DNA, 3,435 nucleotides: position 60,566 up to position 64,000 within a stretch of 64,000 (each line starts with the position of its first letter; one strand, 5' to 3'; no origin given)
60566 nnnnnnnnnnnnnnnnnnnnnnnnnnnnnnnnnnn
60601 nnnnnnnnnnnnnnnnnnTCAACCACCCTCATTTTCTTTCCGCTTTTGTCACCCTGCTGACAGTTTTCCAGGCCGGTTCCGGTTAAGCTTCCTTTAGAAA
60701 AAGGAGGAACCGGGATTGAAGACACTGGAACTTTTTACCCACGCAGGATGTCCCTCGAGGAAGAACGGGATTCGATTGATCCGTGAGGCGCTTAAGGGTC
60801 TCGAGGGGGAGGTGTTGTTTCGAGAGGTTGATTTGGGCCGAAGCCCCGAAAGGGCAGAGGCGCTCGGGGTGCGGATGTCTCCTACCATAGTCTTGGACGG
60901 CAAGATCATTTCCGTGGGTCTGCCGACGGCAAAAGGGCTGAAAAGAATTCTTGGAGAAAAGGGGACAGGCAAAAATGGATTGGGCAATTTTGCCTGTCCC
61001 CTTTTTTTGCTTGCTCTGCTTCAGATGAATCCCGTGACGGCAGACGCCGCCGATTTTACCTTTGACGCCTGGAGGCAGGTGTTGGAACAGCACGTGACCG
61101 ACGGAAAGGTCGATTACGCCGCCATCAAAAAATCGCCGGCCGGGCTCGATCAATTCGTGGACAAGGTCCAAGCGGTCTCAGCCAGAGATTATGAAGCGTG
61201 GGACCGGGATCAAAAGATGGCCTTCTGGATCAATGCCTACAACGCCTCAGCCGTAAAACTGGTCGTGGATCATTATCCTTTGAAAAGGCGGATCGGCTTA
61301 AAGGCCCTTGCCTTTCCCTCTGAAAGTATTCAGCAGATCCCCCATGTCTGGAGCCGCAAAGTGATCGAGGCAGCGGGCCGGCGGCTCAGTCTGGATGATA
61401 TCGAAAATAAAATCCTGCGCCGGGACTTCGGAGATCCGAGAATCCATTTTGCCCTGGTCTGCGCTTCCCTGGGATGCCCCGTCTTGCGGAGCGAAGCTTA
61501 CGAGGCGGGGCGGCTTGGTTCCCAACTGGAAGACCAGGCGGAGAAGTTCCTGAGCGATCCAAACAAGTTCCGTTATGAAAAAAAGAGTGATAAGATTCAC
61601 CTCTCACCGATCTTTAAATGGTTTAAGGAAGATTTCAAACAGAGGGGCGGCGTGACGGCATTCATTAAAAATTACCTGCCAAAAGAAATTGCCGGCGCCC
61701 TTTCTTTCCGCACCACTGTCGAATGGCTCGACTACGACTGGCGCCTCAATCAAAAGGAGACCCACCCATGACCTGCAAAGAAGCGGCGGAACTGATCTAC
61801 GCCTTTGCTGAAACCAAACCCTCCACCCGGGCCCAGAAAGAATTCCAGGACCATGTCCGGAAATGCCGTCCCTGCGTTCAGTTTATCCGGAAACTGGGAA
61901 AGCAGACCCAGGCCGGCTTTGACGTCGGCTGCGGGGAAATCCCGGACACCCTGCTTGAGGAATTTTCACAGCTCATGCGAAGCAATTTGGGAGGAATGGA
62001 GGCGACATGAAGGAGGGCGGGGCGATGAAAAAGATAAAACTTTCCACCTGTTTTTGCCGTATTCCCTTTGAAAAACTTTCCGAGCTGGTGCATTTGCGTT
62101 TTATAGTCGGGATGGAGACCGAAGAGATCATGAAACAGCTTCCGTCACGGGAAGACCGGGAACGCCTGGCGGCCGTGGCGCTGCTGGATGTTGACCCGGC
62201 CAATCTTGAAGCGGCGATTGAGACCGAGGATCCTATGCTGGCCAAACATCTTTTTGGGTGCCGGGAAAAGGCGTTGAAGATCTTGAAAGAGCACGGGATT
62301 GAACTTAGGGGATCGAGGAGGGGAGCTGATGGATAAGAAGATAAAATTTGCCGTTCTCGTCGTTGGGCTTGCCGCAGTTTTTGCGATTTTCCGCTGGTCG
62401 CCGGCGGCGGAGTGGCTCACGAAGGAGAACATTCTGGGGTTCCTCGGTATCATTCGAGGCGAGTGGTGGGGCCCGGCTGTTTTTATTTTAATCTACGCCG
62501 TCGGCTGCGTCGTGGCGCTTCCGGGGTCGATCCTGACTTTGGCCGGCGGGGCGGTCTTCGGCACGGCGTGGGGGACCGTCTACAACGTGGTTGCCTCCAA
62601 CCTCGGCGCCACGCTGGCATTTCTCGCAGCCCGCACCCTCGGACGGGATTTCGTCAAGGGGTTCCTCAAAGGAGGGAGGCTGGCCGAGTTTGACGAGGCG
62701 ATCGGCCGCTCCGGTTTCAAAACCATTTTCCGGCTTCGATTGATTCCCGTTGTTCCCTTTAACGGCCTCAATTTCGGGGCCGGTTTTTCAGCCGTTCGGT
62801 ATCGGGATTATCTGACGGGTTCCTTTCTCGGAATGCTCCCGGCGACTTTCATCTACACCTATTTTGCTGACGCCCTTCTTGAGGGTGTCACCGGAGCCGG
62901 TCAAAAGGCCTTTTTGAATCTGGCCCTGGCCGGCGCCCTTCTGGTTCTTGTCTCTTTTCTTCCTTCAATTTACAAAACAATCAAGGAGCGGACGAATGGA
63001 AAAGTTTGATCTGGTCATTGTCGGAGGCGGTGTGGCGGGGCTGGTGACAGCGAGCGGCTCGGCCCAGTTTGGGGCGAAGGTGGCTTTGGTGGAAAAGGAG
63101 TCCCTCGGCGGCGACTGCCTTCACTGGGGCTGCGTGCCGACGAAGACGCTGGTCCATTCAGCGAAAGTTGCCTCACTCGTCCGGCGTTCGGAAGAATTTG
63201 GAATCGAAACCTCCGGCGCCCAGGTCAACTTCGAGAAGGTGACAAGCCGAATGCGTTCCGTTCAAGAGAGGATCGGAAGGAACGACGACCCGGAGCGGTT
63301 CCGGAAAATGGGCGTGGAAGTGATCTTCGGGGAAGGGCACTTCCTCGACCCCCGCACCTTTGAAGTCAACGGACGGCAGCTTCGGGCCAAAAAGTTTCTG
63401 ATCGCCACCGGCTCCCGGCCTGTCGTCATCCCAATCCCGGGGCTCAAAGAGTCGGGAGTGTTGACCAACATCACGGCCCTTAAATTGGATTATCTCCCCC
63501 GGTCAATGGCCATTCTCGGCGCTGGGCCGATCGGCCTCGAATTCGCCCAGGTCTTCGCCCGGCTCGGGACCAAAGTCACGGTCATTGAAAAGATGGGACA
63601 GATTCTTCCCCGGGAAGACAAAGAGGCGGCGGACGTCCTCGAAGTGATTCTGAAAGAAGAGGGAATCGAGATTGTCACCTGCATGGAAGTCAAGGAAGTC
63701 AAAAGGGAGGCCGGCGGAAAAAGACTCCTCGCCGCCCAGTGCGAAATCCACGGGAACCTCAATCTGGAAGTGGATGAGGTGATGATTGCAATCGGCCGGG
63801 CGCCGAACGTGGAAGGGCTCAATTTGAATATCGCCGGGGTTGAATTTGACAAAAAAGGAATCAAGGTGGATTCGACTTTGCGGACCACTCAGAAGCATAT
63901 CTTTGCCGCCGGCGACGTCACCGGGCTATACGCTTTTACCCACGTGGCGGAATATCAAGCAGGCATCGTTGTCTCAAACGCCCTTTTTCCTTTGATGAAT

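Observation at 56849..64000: Non-canonical mer-like heavy-metal island with an outer-membrane channel, multiple Cys-rich chaperones and a DedA + MerA-like pair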

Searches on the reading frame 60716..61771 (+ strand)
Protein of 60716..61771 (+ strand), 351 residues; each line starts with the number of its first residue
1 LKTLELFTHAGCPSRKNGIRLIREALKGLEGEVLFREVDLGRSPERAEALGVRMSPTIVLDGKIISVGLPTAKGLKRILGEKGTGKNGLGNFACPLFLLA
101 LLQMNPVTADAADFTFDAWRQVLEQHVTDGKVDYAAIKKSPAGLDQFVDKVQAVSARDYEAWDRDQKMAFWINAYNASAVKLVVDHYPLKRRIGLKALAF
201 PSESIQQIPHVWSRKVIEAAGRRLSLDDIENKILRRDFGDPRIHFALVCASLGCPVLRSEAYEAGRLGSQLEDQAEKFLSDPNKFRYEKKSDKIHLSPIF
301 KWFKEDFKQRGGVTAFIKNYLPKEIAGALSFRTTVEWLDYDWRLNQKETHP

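Call 4: search_protein_families(library=pfam, proteins=[window:60716-61771:+], max_evalue=0.01)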
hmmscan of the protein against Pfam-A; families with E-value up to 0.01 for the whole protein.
window:60716-61771:+ (351 aa): 2 families
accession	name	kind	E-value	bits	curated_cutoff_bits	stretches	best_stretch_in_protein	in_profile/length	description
PF04784.19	DUF547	-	9.1e-28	97.2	27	1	160-279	2-125/125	Protein of unknown function, DUF547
PF13192.12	Thioredoxin_3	-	0.00013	22.4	24.8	1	10-79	8-75/76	Thioredoxin domain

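Call 6: search_protein_families(library=ncbifam, proteins=[window:60716-61771:+], max_evalue=0.01)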
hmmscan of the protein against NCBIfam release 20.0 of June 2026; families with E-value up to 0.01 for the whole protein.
window:60716-61771:+ (351 aa): 2 families
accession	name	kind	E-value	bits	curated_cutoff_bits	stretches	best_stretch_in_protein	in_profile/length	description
TIGR00411.1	redox_disulf_1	equivalog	1.7e-06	28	92.75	1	4-78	3-77/82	MJ0307 family thioredoxin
NF049942.1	DF_fam_seleno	subfamily_domain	0.0015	18.5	70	1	5-65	2-61/96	DF family (seleno)protein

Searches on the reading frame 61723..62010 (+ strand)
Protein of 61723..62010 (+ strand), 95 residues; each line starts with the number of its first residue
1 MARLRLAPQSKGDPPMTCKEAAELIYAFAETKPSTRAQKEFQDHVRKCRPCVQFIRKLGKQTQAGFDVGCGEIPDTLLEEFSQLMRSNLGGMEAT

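Call 4: search_protein_families(library=pfam, proteins=[window:61723-62010:+], max_evalue=0.01)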
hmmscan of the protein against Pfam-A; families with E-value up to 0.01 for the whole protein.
window:61723-62010:+ (95 aa): 1 family
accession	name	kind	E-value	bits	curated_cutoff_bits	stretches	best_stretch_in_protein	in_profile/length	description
PF13490.11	zf-HC2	-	7.2e-05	23.2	22.2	1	18-51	1-34/35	Putative zinc-finger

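Call 6: search_protein_families(library=ncbifam, proteins=[window:61723-62010:+], max_evalue=0.01)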
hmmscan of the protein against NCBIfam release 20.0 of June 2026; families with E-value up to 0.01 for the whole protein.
window:61723-62010:+ (95 aa): 2 families
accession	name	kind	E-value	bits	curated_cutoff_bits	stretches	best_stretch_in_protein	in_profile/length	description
TIGR03988.1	antisig_RsrA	equivalog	0.00013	22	62.5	1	18-78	2-63/77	mycothiol system anti-sigma-R factor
NF052368.1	antisigmaE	subfamily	0.00044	20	50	1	16-58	2-44/48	anti-sigma factor family protein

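Call 47: search_protein_families(library=pfam, proteins=[window:61768-62010:+], max_evalue=1)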
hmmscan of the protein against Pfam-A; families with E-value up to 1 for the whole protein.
window:61768-62010:+ (80 aa): 1 family
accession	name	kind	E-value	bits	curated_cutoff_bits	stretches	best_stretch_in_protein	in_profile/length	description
PF13490.11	zf-HC2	-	4.9e-05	23.8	22.2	1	3-36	1-34/35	Putative zinc-finger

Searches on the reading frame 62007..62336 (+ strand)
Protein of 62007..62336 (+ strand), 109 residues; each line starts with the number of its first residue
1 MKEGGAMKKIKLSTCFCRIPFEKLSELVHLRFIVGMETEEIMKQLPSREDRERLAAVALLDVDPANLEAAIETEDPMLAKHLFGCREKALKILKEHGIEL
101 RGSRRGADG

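Call 4: search_protein_families(library=pfam, proteins=[window:62007-62336:+], max_evalue=0.01)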
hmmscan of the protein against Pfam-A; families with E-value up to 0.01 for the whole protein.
window:62007-62336:+ (109 aa): 0 families

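Call 6: search_protein_families(library=ncbifam, proteins=[window:62007-62336:+], max_evalue=0.01)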
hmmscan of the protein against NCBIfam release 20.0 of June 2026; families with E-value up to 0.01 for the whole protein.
window:62007-62336:+ (109 aa): 0 families

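Call 47: search_protein_families(library=pfam, proteins=[window:62007-62336:+], max_evalue=1)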
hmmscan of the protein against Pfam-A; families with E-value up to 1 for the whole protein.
window:62007-62336:+ (109 aa): 0 families

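Call 64: predict_structure(protein=window:62007-62336:+)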
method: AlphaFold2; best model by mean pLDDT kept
length: 109 residues; sequences in the alignment: 1
mean_pLDDT: 59.8   pTM: 0.44
mean pLDDT of the five models: 59.8, 54.9, 51.1, 44.6, 43.8
residues with pLDDT >= 90: 0; 70-90: 28; 50-70: 54; < 50: 27
segments of 3 or more residues with pLDDT < 50: 1-13, 30-36, 103-109
pLDDT, mean of each block of 10 residues (from residue 1): 35 53 59 50 67 69 68 68 75 70 43
secondary structure, 60 per line:
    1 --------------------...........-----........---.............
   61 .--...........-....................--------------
elements in order: H21-31 H37-44 H48-61 H64-74 H76-95

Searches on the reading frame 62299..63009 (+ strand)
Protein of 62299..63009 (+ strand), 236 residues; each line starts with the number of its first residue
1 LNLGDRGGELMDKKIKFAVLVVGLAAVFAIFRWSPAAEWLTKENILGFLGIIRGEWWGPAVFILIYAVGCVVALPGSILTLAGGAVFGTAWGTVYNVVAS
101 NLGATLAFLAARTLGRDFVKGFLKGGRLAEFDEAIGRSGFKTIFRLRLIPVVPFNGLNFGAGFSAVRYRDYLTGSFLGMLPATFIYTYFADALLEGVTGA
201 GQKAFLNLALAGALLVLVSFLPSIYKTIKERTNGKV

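Call 5: search_protein_families(library=pfam, proteins=[window:62299-63009:+], max_evalue=0.01)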
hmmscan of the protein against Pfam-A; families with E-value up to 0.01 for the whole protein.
window:62299-63009:+ (236 aa): 1 family
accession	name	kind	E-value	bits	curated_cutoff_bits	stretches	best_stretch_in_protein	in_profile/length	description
PF09335.16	VTT_dom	-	2.3e-27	96.3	33.9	1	74-190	1-121/123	VTT domain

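Call 7: search_protein_families(library=ncbifam, proteins=[window:62299-63009:+], max_evalue=0.01)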
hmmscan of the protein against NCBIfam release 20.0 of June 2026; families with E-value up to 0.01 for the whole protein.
window:62299-63009:+ (236 aa): 0 families

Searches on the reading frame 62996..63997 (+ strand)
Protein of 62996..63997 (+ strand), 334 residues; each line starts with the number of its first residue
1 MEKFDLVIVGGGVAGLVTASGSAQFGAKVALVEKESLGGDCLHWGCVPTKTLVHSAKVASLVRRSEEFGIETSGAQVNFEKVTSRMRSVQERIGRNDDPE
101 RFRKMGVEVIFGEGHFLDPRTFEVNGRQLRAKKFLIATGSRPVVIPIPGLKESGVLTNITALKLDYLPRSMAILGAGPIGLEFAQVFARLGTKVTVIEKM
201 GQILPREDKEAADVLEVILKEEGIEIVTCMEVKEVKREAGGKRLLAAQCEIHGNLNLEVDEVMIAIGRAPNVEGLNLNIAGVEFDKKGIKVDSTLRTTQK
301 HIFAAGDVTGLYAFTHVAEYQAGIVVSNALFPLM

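Call 5: search_protein_families(library=pfam, proteins=[window:62996-63997:+], max_evalue=0.01)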
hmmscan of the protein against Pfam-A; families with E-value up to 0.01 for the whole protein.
window:62996-63997:+ (334 aa): 18 families
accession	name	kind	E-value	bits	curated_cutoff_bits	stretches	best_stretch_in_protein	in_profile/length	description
PF07992.20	Pyr_redox_2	-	9.4e-66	222.6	26.1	1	4-322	1-291/291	Pyridine nucleotide-disulphide oxidoreductase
PF00070.33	Pyr_redox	-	1.3e-23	83.7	22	1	171-241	2-72/82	Pyridine nucleotide-disulphide oxidoreductase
PF03486.20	HI0933_like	-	1.7e-10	41.2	50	1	5-36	2-33/244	HI0933-like protein Rossmann domain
PF13738.12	Pyr_redox_3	-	1.6e-09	37.9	30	1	125-306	119-305/305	Pyridine nucleotide-disulphide oxidoreductase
PF13450.12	NAD_binding_8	-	4.2e-09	37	21.9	1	8-43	1-37/68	NAD(P)-binding Rossmann-like domain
PF01134.28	GIDA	-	7e-08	32.4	22.1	1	5-57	1-51/391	Glucose inhibited division protein A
PF01266.30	DAO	-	2.5e-07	31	27.9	1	5-38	1-35/353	FAD dependent oxidoreductase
PF12831.13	FAD_oxidored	-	2.6e-07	30.7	27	1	5-41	1-38/416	FAD dependent oxidoreductase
PF01494.25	FAD_binding_3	-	4.4e-07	29.9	22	1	172-202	5-35/349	FAD binding domain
PF01946.23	Thi4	-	1.1e-06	28.6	26.2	0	4-53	18-69/235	Thi4 family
PF00890.30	FAD_binding_2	-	3.6e-06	26.9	20.4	1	5-44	1-40/414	FAD binding domain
PF01262.27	AlaDh_PNT_C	-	7.1e-06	26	23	0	5-35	30-60/214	Alanine dehydrogenase/PNT, C-terminal domain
PF05834.18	Lycopene_cycl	-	9.5e-05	22.1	23.4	0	5-34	1-32/380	Lycopene cyclase protein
PF02737.24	3HCDH_N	-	0.00011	22.6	22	1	171-221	2-52/180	3-hydroxyacyl-CoA dehydrogenase, NAD binding domain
PF02826.25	2-Hacid_dh_C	-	0.00031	20.6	25.1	0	169-219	37-89/178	D-isomer specific 2-hydroxyacid dehydrogenase, NAD binding domain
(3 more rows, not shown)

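Call 7: search_protein_families(library=ncbifam, proteins=[window:62996-63997:+], max_evalue=0.01)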
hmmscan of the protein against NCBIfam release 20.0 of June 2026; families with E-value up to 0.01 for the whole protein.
window:62996-63997:+ (334 aa): 148 families (the best 25 are shown)
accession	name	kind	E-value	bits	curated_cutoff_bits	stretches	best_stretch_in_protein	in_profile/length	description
NF004991.0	PRK06370.1-3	subfamily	8e-117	390.8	620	1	2-331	34-364/509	FAD-containing oxidoreductase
TIGR01350.1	lipoamide_DH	equivalog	1.4e-87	294.3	408.8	1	3-328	1-328/461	dihydrolipoyl dehydrogenase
TIGR02053.1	MerA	equivalog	3.4e-86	290.1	454.45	1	4-330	1-329/465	mercury(II) reductase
NF004992.0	PRK06370.1-4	equivalog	9.5e-81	271.5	629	1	2-329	3-330/459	FAD-containing oxidoreductase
NF004947.0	PRK06292.2-5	equivalog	1.5e-79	268.1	592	1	1-330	1-331/474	dihydrolipoyl dehydrogenase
NF004776.0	PRK06116.1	equivalog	2.2e-73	247.8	480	1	2-331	3-326/450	glutathione-disulfide reductase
NF004945.0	PRK06292.2-3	equivalog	1.7e-69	234.9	494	1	1-330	1-326/457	dihydrolipoyl dehydrogenase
NF004946.0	PRK06292.2-4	subfamily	1.5e-67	228.4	634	1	1-330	1-347/487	dihydrolipoyl dehydrogenase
NF005884.0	PRK07846.1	equivalog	5.2e-66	223.1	501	1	1-330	1-325/454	mycothione reductase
NF004990.0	PRK06370.1-1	equivalog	1.5e-65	221.7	842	1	2-330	3-331/459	FAD-containing oxidoreductase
NF003585.0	PRK05249.1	equivalog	2.2e-62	211.2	465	1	2-326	5-330/464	Si-specific NAD(P)(+) transhydrogenase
NF004939.0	PRK06292.1-1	equivalog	1.6e-61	208.4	435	1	2-330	4-334/476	dihydrolipoyl dehydrogenase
NF004943.0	PRK06292.2-1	equivalog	2.4e-61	207.9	432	1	1-328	1-327/456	dihydrolipoyl dehydrogenase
NF040477.1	chlor_oxi_RclA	equivalog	6e-61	206.4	740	1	1-320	1-305/441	reactive chlorine resistance oxidoreductase RclA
NF005883.0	PRK07845.1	equivalog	1.2e-60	205.8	479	1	5-330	4-335/466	NAD(P)H-quinone dehydrogenase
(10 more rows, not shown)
